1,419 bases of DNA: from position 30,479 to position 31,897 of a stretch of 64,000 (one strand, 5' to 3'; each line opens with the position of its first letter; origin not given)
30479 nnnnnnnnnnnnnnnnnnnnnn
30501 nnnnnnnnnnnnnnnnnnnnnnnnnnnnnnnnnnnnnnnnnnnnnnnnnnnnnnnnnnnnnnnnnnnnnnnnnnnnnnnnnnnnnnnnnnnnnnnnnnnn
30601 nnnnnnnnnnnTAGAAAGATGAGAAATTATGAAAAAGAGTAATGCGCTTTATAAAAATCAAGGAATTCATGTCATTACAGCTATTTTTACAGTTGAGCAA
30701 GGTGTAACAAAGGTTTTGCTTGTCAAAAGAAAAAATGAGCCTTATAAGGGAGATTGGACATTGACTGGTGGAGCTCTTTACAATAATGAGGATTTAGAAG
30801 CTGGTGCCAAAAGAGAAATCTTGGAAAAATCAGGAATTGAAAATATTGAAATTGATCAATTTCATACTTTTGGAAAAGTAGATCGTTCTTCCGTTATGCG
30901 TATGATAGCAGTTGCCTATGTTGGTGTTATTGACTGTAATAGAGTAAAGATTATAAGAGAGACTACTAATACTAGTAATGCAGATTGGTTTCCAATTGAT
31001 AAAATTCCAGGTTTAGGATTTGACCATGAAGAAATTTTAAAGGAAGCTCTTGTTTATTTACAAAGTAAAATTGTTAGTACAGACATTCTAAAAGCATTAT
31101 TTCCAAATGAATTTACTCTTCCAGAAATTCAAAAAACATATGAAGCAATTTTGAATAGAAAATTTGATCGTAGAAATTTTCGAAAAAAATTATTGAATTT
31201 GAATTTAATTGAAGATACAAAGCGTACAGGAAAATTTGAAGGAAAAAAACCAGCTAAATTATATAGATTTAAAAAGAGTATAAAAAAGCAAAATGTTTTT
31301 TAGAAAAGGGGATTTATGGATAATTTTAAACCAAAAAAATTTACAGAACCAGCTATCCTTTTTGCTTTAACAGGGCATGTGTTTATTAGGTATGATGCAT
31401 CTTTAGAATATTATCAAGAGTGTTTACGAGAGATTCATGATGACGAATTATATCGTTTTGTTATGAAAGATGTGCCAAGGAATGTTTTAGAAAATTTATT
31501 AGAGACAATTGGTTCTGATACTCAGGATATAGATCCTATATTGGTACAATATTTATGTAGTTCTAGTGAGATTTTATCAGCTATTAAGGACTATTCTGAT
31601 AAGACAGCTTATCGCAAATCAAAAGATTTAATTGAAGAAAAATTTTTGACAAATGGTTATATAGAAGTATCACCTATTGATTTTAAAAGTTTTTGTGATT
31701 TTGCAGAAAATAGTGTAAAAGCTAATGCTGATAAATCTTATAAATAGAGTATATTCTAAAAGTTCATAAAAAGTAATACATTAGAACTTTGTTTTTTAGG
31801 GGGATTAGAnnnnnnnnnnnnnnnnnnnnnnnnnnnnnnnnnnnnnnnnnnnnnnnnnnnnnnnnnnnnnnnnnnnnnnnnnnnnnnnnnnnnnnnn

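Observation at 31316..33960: ClpX-paralog AAA+ unfoldase with a novel ~370-aa N-terminal domain and a small upstream partner gene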

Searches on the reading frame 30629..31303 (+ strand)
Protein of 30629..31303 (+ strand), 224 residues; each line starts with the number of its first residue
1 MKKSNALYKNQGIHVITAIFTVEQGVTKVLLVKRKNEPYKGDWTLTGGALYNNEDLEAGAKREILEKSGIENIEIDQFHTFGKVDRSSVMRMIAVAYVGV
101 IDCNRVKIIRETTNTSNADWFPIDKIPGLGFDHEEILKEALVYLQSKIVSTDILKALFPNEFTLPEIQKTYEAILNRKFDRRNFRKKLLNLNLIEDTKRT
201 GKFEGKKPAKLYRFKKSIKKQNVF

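Call 3: search_protein_families(library=pfam, proteins=[window:30629-31303:+], max_evalue=0.01)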
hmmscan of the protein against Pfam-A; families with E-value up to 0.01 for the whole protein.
window:30629-31303:+ (224 aa): 3 families
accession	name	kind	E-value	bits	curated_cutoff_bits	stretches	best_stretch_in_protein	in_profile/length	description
PF21906.2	NrtR_WHD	-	2.8e-21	75.9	27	1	157-214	4-61/61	NrtR DNA-binding winged helix domain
PF00293.34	NUDIX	-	6.4e-13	49.3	21.1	1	15-137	4-131/134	NUDIX domain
PF19368.5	AraR_C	-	9.7e-10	39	23.8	1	157-216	8-68/82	AraR C-terminal winged HTH domain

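Call 4: search_protein_families(library=ncbifam, proteins=[window:30629-31303:+], max_evalue=0.01)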
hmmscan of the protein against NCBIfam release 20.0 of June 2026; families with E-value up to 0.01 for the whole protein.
window:30629-31303:+ (224 aa): 12 families
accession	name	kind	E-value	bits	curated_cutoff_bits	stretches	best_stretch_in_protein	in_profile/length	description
NF050029.2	TransRepNtr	equivalog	7.8e-41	140.1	400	1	8-215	17-226/245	ADPR responsive transcriptional repressor NtrR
NF003787.0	PRK05379.1-4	equivalog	3.1e-07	29.7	449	1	26-125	218-323/346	bifunctional nicotinamide-nucleotide adenylyltransferase/Nudix hydroxylase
NF003788.0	PRK05379.1-5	equivalog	3.9e-07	29.7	354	1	17-126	216-329/351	bifunctional nicotinamide-nucleotide adenylyltransferase/Nudix hydroxylase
NF003790.0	PRK05379.2-2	equivalog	9.2e-06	25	403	1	21-125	222-331/354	bifunctional nicotinamide mononucleotide adenylyltransferase/ADP-ribose pyrophosphatase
NF003786.0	PRK05379.1-2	equivalog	9.9e-06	25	397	1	27-126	229-335/354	bifunctional nicotinamide-nucleotide adenylyltransferase/Nudix hydroxylase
NF006530.0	PRK08999.1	equivalog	2.1e-05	23.8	245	1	11-78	4-70/315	Nudix family hydrolase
NF003791.0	PRK05379.2-3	equivalog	4.6e-05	22.8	409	1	21-124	209-316/340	bifunctional nicotinamide-nucleotide adenylyltransferase/Nudix hydroxylase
NF011963.0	PRK15434.1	subfamily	5.2e-05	23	146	1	16-71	18-73/159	GDP-mannose mannosyl hydrolase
NF003785.0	PRK05379.1-1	equivalog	0.0004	19.7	418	1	18-78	208-264/347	bifunctional nicotinamide-nucleotide adenylyltransferase/Nudix hydroxylase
NF006961.0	PRK09438.1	equivalog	0.0014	18.1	103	1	15-72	11-63/151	dihydroneopterin triphosphate diphosphatase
NF001299.0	PRK00241.1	equivalog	0.0077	15.7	158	0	19-129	139-241/263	NAD(+) diphosphatase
NF012016.0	PRK15472.1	equivalog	0.0078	15.9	95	0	36-78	26-67/141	nucleoside triphosphatase NudI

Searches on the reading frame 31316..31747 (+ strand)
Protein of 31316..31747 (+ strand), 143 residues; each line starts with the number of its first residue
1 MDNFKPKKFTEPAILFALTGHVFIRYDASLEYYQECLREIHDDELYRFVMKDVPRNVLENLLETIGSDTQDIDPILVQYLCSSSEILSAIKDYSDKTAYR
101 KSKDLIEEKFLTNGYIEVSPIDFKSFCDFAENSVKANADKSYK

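Call 3: search_protein_families(library=pfam, proteins=[window:31316-31747:+], max_evalue=0.01)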
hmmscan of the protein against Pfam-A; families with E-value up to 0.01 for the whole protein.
window:31316-31747:+ (143 aa): 0 families

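Call 4: search_protein_families(library=ncbifam, proteins=[window:31316-31747:+], max_evalue=0.01)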
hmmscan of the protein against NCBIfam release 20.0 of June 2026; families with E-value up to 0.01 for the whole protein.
window:31316-31747:+ (143 aa): 0 families

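Call 8: search_protein_families(library=padloc, proteins=[window:31316-31744:+], max_evalue=1)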
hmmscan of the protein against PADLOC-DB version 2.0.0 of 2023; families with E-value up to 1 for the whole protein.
window:31316-31744:+ (143 aa): 1 family
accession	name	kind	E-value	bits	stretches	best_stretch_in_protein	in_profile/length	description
PDLC02385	pAgo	-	0.0045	13.8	1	21-140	142-263/674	-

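Call 9: search_protein_families(library=phrogs, proteins=[window:31316-31744:+], max_evalue=1)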
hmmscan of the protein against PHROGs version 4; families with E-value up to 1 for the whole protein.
window:31316-31744:+ (143 aa): 2 families
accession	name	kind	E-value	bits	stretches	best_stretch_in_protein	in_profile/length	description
phrog_18729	-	unknown function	0.067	14.3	0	110-135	15-40/45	-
phrog_7292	-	unknown function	0.087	14.3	1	37-64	71-98/110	-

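Call 11: find_homologous_proteins(query=window:31316-31744:+)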
Query window:31316-31744:+ (143 aa): 13 proteins with E <= 0.001 among 17 candidates.
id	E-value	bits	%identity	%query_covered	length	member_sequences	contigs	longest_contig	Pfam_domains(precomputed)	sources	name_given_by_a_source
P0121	9.8e-85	299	94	100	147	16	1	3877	-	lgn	-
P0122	3.0e-66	240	72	98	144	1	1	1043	-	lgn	-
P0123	1.1e-65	238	73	100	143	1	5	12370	-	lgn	-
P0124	8.3e-64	232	72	100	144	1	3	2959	-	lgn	-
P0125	1.1e-62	228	70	99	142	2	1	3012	-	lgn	-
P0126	2.0e-62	227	71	100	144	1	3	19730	-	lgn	-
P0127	4.1e-61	223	70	100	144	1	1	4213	-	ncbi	-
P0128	9.5e-61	222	70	97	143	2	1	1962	-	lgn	-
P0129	2.4e-59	217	68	100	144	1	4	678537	-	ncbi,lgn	-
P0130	3.7e-59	217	68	100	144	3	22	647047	-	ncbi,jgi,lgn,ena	-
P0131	8.8e-57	209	68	94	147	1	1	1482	-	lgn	-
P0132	7.4e-52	193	99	66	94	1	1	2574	-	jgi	-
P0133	6.0e-49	184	64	94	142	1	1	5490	-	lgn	-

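Call 41: predict_structure(alignment_id=A2)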
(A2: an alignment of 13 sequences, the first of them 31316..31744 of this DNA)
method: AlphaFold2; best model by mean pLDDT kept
length: 143 residues; sequences in the alignment: 13
mean_pLDDT: 75.7   pTM: 0.70
mean pLDDT of the five models: 75.7, 65.9, 49.8, 42.3, 41.2
residues with pLDDT >= 90: 12; 70-90: 96; 50-70: 22; < 50: 13
segments of 3 or more residues with pLDDT < 50: 66-71, 139-143
pLDDT, mean of each block of 10 residues (from residue 1): 75 86 82 91 84 73 54 70 83 81 80 84 72 57 36
secondary structure, 60 per line:
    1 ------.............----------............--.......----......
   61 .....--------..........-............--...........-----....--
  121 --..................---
elements in order: E7-10 H11-19 H30-41 H44-50 H55-65 H74-83 H85-96 H99-109 E115-118 H123-140

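Call 42: search_protein_representatives(alignment_id=A2)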
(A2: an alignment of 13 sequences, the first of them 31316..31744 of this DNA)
Query: 13 sequences, 144 profile positions. Proteins with E-value up to 0.001 (for the whole library): 11; up to 1e-10: 5; up to 1e-30: 2. The best 11 are listed.
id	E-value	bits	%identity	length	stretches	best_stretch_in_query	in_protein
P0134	1.4e-42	161.2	-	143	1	6-139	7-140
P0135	2.2e-36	141.1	-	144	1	5-138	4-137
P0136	7.4e-28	113.5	-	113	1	2-101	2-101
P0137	9.5e-28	113.1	-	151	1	2-141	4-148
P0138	1.5e-13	67.1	-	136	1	7-136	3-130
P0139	1.7e-09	54.0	-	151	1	4-126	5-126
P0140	1.9e-08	50.5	-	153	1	6-141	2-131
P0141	2.8e-07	46.8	-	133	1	3-110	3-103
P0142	4.3e-07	46.1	-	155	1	5-133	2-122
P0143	1.6e-06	44.3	-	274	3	45-109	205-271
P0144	7.3e-05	38.9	-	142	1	5-125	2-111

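Call 61: find_encoding_contigs(protein=P0139, flank=5000, max_places=2)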
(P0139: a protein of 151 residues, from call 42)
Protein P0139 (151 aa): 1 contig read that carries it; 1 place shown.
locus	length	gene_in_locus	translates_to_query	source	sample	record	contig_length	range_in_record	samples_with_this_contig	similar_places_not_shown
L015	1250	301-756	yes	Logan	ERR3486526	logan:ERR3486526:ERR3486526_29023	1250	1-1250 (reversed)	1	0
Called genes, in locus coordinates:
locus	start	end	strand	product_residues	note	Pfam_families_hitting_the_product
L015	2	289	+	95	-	?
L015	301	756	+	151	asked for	-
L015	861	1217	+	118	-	PF01245:Ribosomal_L19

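Call 62: find_encoding_contigs(protein=P0135, flank=5000, max_places=2)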
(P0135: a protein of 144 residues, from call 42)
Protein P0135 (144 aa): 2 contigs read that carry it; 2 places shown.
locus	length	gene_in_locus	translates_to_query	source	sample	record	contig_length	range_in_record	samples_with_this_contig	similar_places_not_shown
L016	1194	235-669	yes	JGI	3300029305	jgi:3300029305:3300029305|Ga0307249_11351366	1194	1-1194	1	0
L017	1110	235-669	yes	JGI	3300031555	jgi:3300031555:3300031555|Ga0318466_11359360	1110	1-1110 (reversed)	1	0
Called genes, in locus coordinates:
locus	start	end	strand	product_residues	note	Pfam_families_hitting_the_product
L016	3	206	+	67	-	?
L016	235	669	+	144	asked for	-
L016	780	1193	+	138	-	?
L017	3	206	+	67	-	?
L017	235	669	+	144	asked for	-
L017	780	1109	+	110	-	?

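Call 69: search_solved_structures(query=A2, max_evalue=10)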
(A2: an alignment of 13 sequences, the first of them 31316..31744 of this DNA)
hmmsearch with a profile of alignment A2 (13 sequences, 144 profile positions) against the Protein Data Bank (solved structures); distinct sequences matched with E-value up to 10: 10.
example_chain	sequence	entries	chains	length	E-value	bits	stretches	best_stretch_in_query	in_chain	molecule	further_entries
3cqg_B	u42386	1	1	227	0.2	14.8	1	2-88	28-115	Nuclear pore complex protein Nup133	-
3cqc_B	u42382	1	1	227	0.2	14.8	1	2-88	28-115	Nuclear pore complex protein Nup133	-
3i4r_B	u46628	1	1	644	0.31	14.1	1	2-87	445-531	Nuclear pore complex protein Nup133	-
3j9m_AH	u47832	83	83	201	0.5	13.4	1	26-70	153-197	uS10m | 28S ribosomal protein S10, mitochondrial | Small ribosomal subunit protein uS10m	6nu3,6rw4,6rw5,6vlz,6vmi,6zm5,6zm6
1z56_A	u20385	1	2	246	0.6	13.2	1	5-111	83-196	Ligase interacting factor 1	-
2op5_A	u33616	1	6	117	0.62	13.2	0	75-110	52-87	hypothetical protein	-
6ydp_AJ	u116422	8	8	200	0.77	12.9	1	26-70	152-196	Mitochondrial ribosomal protein S10 | 28S ribosomal protein S10, mitochondrial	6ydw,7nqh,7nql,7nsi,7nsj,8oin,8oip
5aj3_J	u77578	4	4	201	0.78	12.8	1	26-70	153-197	MITORIBOSOMAL PROTEIN US10M, MRPS10 | Mitochondrial ribosomal protein S10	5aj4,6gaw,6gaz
5a9q_3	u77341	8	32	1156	1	12.4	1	2-87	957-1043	NUCLEAR PORE COMPLEX PROTEIN NUP133 | NUP133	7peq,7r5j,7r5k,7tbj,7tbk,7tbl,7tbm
2jnf_A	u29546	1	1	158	1.1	12.3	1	16-71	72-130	Troponin C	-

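Call 80: find_related_loci(query=A2, collection=viral_contigs, flank=8000)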
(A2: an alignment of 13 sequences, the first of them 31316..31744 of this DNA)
Query A2 (143 aa) in viral_contigs; peptide patterns used: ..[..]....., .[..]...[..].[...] (x = any residue, [..] = any of these).
22 stretches matched a pattern, but none encodes a relative of the query by tblastn (E <= 1e-3).

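Call 86: find_encoding_contigs(protein=P0137, flank=5000, max_places=2)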
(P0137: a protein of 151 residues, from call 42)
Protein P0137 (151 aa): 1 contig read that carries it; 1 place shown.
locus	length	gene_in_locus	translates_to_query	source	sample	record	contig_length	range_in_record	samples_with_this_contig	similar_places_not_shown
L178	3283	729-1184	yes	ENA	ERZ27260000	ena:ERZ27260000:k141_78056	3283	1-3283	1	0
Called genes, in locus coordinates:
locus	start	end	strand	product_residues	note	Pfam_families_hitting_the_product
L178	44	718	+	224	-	PF00293:NUDIX, PF19368:WHD_AraR, PF21906:WHD_NrtR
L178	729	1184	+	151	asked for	-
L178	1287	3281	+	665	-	?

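Call 87: find_encoding_contigs(protein=P0138, flank=5000, max_places=2)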
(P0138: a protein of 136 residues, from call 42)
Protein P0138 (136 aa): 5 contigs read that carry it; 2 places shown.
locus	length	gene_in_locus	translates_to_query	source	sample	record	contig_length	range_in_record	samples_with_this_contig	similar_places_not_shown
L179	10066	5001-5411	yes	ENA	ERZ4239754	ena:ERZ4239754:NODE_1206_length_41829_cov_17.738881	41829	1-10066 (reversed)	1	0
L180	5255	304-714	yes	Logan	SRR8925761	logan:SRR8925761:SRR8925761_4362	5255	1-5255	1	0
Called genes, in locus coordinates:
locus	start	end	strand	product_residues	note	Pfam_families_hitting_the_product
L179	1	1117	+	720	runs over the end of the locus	PF01136:Peptidase_U32, PF12392:DUF3656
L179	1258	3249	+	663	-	PF03412:Peptidase_C39, PF00664:ABC_membrane, PF00005:ABC_tran, PF20720:nSTAND3 (weak), PF13238:AAA_18 (weak)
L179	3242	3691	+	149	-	-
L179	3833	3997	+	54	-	-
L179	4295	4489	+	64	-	PF01165:Ribosomal_S21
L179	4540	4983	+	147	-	PF09424:YqeY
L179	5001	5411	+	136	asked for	-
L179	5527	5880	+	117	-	PF01245:Ribosomal_L19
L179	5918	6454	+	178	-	PF10502:Peptidase_S26, PF00717:Peptidase_S24 (faint)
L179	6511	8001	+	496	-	-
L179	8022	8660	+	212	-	PF06541:ABC_trans_CmpB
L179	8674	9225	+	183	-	-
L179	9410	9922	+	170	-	-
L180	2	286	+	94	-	?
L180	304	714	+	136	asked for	-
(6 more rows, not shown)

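Call 88: find_encoding_contigs(protein=P0140, flank=5000, max_places=2)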
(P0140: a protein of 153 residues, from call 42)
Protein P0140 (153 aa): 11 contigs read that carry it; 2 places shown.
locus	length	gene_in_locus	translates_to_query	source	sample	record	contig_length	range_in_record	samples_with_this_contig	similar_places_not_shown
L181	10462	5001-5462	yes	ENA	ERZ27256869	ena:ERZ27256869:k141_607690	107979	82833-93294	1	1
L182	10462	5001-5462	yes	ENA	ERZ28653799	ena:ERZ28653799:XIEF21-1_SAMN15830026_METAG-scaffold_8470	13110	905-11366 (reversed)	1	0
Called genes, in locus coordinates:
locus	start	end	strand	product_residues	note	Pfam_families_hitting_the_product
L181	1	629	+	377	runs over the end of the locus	PF13439:Glyco_transf_4 (faint), PF00534:Glycos_transf_1, PF13692:Glyco_trans_1_4 (weak)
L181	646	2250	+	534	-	PF13320:GH123_cat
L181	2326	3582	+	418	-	PF02388:FemAB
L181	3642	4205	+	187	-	-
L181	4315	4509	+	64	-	PF01165:Ribosomal_S21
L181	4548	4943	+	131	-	PF09424:YqeY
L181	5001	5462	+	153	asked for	-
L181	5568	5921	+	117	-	PF01245:Ribosomal_L19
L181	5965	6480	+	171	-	PF10502:Peptidase_S26, PF00717:Peptidase_S24 (weak)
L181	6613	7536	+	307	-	PF01381:HTH_3, PF12844:HTH_19, PF13443:HTH_26, PF13560:HTH_31, PF11188:DUF2975 (weak)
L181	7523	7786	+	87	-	-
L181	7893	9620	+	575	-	PF00501:AMP-binding, PF13193:AMP-binding_C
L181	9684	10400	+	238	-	-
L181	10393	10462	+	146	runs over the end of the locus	-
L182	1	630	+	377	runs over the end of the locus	PF13439:Glyco_transf_4 (faint), PF00534:Glycos_transf_1, PF13692:Glyco_trans_1_4 (weak)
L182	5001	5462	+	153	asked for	-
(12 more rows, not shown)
